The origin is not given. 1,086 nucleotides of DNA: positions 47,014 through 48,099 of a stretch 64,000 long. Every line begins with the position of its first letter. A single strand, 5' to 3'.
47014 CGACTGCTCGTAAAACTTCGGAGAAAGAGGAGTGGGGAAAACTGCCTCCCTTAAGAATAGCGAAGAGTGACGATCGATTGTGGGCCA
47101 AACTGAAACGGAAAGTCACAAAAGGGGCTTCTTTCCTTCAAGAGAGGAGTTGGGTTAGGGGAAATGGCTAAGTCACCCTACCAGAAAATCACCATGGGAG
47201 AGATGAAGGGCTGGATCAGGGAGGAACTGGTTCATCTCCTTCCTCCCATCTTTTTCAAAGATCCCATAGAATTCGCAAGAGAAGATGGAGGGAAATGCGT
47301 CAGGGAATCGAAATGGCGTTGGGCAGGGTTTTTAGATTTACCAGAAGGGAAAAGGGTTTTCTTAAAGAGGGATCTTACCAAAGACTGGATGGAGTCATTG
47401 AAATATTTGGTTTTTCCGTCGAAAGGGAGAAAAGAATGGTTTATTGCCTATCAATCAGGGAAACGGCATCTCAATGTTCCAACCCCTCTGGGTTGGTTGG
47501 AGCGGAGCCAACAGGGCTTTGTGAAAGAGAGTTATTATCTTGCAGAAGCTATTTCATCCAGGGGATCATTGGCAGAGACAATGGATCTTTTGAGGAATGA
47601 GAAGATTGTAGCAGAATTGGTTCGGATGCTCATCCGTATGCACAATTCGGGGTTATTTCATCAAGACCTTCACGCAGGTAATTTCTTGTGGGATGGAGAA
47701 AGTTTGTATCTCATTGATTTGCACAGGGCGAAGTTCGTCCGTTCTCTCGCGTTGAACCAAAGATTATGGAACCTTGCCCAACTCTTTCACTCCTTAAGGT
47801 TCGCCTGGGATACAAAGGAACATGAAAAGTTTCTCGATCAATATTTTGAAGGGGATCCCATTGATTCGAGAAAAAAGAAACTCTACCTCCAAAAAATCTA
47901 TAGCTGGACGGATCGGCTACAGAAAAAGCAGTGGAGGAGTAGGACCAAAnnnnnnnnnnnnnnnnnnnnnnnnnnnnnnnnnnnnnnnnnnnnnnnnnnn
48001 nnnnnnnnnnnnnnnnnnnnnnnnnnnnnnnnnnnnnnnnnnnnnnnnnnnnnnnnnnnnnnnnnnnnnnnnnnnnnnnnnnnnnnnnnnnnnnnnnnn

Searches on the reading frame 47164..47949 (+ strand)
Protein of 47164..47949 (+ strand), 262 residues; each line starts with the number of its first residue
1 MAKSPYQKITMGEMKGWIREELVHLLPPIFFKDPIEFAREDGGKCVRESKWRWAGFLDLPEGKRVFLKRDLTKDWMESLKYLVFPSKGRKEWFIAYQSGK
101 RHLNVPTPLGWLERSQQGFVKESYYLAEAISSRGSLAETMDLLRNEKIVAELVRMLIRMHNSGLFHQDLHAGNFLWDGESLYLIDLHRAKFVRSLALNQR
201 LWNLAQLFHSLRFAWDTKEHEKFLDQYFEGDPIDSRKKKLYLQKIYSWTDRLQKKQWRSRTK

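Call 54: search_protein_families(library=ncbifam, proteins=[window:47164-47949:+], max_evalue=0.01)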
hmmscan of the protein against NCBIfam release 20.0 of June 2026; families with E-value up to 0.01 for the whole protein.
window:47164-47949:+ (262 aa): 15 families
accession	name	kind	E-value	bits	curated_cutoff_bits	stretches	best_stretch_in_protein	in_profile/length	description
NF002475.0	PRK01723.1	equivalog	6.9e-12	44.9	142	1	90-228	90-228/241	3-deoxy-D-manno-octulosonic acid kinase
NF011703.0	PRK15123.1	equivalog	1.4e-10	40.5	170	1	32-259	16-264/268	lipopolysaccharide core heptose(I) kinase RfaP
NF011462.0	PRK14879.1-3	equivalog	1.6e-07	31.2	174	1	145-233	84-168/192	Kae1-associated kinase Bud32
NF011464.0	PRK14879.1-7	equivalog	5.5e-07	29.5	246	1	138-237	98-198/221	Kae1-associated kinase Bud32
TIGR03724.2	arch_bud32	equivalog_domain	5.9e-07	29.2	125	1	136-212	80-152/193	KEOPS complex kinase/ATPase Bud32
TIGR02906.1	spore_CotS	subfamily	6.9e-06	25.2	172.7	1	160-240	186-263/314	CotS family spore coat protein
NF007174.0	PRK09605.1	equivalog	7.1e-06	24.8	447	1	140-213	424-495/535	bifunctional N(6)-L-threonylcarbamoyladenine synthase/serine/threonine protein kinase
NF011461.0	PRK14879.1-2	equivalog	2.9e-05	23.9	372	1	62-230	23-184/225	Kae1-associated kinase Bud32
NF007684.0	PRK10359.1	equivalog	3e-05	23.8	248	1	115-198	110-190/232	lipopolysaccharide core heptose(II) kinase RfaY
NF038151.1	lanthi_synth_III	equivalog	0.00047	18.7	575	1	146-190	339-384/833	class III lanthionine synthetase LanKC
NF038150.1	lanthi_synth_IV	equivalog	0.0023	16.3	650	1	130-189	284-345/851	class IV lanthionine synthetase LanL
NF041256.1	GntI_guanitoxin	equivalog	0.0059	15.9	357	1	129-228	142-232/282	guanitoxin biosynthesis pre-guanitoxin N-oxide kinase GntI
TIGR01982.1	UbiB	equivalog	0.0062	15.2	487.55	1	143-180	255-293/436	2-polyprenylphenol 6-hydroxylase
NF011460.0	PRK14879.1-1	equivalog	0.0064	15.7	199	1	81-190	51-158/232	Kae1-associated kinase Bud32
NF011463.0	PRK14879.1-4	equivalog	0.007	15.8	188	1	62-194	38-165/237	Kae1-associated kinase Bud32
